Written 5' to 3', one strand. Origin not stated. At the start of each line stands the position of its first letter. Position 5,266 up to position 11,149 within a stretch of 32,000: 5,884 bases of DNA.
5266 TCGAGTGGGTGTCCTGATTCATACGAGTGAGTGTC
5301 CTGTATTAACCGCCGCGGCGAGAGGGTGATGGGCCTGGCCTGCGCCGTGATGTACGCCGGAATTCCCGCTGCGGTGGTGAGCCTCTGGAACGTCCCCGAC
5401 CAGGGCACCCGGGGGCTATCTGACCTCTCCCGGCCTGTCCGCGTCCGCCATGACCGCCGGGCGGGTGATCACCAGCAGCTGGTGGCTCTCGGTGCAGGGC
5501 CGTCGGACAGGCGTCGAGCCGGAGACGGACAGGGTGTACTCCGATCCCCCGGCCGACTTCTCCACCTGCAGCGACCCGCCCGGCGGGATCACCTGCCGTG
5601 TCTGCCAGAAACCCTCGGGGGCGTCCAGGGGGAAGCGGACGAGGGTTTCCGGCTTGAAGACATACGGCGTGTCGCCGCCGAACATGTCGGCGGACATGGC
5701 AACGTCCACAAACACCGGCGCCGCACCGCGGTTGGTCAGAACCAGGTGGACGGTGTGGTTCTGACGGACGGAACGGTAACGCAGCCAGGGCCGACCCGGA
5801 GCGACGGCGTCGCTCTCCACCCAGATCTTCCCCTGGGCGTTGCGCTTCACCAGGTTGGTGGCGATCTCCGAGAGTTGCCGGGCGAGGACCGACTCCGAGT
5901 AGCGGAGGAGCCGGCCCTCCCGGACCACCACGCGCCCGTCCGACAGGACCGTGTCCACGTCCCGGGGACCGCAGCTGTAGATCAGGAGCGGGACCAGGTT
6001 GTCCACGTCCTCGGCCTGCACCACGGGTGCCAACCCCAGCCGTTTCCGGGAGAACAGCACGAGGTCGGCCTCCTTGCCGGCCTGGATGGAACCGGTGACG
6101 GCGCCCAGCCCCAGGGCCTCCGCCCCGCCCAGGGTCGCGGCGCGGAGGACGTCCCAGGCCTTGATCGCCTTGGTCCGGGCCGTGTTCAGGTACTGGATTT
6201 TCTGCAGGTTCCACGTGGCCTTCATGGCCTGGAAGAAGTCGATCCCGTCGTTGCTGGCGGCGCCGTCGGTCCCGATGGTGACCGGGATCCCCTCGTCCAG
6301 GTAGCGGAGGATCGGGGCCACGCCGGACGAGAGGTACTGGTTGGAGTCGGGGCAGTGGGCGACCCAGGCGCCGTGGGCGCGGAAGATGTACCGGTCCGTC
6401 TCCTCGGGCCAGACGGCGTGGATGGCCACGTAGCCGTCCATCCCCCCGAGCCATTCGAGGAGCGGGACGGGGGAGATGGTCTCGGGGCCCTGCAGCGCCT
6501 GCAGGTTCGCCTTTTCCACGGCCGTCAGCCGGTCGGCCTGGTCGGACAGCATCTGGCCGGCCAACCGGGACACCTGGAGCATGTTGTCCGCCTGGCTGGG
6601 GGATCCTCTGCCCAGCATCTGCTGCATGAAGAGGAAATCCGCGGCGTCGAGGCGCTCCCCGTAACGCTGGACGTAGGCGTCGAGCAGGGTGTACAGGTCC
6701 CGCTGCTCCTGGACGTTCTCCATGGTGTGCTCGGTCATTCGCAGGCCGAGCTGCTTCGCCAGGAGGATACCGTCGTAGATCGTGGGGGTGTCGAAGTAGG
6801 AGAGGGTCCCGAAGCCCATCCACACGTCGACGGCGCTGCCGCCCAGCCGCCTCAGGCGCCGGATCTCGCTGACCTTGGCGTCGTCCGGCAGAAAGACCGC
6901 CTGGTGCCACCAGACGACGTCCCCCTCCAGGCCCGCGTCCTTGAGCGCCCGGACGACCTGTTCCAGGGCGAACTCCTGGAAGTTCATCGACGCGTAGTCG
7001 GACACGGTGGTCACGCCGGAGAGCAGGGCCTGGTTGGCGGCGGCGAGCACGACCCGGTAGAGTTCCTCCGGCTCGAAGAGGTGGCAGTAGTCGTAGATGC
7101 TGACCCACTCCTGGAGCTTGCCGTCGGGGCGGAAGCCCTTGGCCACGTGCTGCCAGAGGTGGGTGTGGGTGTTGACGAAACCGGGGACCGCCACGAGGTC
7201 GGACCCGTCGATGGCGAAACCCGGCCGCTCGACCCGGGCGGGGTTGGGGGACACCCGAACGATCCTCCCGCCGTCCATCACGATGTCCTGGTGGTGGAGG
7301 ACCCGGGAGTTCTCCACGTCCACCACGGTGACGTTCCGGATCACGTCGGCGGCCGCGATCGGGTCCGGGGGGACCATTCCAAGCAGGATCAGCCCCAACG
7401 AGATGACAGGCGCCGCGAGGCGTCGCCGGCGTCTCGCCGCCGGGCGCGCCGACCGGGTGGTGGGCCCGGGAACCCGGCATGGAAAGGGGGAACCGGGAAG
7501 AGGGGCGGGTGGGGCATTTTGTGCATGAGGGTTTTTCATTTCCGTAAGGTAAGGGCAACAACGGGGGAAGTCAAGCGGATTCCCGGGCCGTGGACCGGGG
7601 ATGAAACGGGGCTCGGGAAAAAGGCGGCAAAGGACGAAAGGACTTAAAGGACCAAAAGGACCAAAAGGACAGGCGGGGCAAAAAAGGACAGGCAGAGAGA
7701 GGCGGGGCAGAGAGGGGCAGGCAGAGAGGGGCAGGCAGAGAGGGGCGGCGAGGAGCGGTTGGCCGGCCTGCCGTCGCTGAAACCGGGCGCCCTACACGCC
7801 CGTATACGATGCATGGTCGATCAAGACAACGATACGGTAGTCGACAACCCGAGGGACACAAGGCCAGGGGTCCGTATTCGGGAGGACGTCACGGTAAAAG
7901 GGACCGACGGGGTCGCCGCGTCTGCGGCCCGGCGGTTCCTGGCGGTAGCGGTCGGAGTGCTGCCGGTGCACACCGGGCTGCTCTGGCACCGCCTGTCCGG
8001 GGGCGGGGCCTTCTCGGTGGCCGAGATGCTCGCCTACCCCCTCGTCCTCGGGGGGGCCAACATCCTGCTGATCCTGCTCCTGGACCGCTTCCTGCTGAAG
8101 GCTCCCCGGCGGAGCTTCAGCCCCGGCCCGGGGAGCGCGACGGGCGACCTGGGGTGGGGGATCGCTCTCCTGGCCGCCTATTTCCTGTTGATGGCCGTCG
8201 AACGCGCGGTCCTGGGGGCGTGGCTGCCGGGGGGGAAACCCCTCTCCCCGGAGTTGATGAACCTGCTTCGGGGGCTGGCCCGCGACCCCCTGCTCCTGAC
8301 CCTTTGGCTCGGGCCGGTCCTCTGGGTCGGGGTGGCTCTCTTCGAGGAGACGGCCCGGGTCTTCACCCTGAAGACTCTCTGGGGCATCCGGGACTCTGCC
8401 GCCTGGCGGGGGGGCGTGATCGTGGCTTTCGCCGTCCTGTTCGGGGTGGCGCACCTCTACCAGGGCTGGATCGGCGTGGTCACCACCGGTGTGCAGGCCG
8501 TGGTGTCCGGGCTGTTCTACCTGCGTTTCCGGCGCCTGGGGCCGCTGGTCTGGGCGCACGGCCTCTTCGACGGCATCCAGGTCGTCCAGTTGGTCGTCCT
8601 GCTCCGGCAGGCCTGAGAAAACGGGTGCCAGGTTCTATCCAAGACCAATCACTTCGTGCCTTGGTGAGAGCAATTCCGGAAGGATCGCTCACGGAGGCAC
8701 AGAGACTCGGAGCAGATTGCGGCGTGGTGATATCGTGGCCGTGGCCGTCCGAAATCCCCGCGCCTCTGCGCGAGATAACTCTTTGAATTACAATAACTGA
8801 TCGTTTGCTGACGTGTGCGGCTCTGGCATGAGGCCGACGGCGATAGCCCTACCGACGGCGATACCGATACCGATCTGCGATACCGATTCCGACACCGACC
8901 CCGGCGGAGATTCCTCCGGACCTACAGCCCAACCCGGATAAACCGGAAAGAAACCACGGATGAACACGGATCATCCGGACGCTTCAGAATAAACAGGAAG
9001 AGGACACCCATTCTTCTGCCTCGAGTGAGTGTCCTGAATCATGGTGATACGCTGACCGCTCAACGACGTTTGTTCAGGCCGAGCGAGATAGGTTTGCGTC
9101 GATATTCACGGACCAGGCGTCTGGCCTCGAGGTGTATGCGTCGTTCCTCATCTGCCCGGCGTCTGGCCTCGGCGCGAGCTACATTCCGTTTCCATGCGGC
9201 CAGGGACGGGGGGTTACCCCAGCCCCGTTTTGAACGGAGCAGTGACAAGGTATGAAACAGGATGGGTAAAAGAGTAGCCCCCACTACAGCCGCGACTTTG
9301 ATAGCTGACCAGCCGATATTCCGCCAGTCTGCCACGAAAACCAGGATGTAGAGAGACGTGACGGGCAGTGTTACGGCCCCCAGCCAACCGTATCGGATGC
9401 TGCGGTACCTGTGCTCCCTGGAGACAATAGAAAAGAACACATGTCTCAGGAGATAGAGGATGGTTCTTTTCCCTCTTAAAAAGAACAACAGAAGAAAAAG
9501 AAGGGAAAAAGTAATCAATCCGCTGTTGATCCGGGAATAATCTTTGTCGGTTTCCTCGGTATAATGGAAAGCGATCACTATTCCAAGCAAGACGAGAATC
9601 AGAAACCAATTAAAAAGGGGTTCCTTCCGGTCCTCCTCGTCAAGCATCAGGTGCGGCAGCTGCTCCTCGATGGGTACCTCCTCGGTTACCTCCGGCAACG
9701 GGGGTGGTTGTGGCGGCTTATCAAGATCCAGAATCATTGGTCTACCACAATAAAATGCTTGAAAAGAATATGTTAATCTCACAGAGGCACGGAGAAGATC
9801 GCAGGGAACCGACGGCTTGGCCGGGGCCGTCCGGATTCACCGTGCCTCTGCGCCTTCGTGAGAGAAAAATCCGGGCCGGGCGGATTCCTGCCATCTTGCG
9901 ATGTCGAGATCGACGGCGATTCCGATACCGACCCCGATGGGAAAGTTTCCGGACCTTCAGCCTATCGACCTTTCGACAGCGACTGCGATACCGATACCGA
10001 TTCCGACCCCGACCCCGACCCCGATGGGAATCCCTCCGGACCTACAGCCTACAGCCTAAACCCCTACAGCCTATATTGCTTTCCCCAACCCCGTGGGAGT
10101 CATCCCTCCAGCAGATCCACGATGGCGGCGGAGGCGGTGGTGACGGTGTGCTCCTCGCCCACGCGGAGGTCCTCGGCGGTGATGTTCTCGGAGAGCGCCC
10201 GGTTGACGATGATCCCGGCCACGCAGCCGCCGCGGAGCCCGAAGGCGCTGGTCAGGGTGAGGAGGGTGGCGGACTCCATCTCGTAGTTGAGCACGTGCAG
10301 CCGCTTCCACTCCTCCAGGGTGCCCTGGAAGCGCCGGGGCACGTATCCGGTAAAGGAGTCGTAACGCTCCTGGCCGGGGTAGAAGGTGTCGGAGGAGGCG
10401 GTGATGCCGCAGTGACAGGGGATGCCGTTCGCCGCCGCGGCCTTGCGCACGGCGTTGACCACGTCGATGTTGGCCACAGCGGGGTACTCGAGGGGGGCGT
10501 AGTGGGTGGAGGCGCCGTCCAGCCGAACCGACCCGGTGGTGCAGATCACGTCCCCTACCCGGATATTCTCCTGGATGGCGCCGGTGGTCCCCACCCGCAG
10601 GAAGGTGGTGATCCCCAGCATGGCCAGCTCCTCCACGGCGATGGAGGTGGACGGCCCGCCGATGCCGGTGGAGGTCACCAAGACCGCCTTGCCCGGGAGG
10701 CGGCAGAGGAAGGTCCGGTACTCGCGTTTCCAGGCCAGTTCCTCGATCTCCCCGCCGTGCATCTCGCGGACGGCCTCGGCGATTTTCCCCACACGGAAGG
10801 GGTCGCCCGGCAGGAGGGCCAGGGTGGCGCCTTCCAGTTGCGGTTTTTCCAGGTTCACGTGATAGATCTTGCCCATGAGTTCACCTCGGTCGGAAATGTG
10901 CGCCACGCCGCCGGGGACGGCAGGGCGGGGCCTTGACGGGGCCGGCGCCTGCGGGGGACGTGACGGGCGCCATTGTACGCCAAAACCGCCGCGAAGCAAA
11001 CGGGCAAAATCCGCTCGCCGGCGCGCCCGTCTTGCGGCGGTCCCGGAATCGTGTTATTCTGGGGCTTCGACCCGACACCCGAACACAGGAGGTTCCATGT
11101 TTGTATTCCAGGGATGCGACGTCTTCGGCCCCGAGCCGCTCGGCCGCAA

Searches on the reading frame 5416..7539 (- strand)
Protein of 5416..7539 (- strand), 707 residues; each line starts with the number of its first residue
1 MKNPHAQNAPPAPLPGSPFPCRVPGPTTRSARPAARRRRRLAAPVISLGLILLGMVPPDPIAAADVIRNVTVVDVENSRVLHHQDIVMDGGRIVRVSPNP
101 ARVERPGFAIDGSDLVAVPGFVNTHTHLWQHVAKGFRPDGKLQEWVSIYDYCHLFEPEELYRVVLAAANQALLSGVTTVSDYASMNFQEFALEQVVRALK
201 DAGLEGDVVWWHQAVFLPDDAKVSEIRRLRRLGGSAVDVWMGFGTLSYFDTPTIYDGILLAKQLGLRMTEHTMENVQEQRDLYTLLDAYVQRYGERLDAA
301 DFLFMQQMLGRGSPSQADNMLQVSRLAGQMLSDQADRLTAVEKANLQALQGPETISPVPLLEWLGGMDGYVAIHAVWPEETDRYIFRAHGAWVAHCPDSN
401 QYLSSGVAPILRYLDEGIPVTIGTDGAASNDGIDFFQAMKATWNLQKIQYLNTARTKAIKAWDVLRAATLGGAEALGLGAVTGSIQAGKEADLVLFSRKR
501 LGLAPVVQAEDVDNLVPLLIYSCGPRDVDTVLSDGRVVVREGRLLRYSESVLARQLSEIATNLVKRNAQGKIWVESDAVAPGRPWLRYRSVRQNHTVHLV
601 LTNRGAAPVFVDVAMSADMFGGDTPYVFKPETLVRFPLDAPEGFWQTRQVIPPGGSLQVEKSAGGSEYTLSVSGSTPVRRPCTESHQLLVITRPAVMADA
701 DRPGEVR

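Call 59: search_protein_families(library=pfam, proteins=[window:5416-7539:-], max_evalue=0.0001)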
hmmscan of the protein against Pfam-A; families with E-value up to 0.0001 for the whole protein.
window:5416-7539:- (707 aa): 2 families
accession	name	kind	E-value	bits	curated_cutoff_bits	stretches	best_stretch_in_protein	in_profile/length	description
PF01979.26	Amidohydro_1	-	7.3e-38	131.1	25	2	371-538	194-345/345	Amidohydrolase family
PF07969.17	Amidohydro_3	-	1e-13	52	29.7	1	406-539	355-472/472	Amidohydrolase family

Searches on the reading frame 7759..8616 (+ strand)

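Call 59: search_protein_families(library=pfam, proteins=[window:7759-8616:+], max_evalue=0.0001)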
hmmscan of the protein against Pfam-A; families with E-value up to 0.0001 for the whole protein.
window:7759-8616:+ (285 aa): 1 family
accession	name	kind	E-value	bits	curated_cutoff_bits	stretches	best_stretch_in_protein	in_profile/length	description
PF02517.21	Rce1-like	-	4.5e-10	40.1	22.4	1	181-272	4-92/93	Type II CAAX prenyl endopeptidase Rce1-like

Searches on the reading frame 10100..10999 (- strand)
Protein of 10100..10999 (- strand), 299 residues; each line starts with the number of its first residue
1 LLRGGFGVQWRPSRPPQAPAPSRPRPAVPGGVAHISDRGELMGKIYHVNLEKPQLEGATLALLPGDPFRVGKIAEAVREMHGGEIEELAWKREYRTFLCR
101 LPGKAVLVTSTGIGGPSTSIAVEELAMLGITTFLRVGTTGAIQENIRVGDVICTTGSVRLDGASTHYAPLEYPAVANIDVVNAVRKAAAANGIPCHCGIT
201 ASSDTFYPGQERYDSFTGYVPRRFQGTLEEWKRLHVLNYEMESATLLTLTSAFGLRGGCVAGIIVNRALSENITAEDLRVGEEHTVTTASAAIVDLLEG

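Call 21: search_protein_families(library=pfam, proteins=[window:10100-10999:-], max_evalue=0.001)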
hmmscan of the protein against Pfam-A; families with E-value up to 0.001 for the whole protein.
window:10100-10999:- (299 aa): 1 family
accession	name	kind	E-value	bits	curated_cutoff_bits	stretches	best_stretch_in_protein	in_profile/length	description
PF01048.26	PNP_UDP_1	-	4.1e-35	121.7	25.1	1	60-282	2-217/233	Phosphorylase superfamily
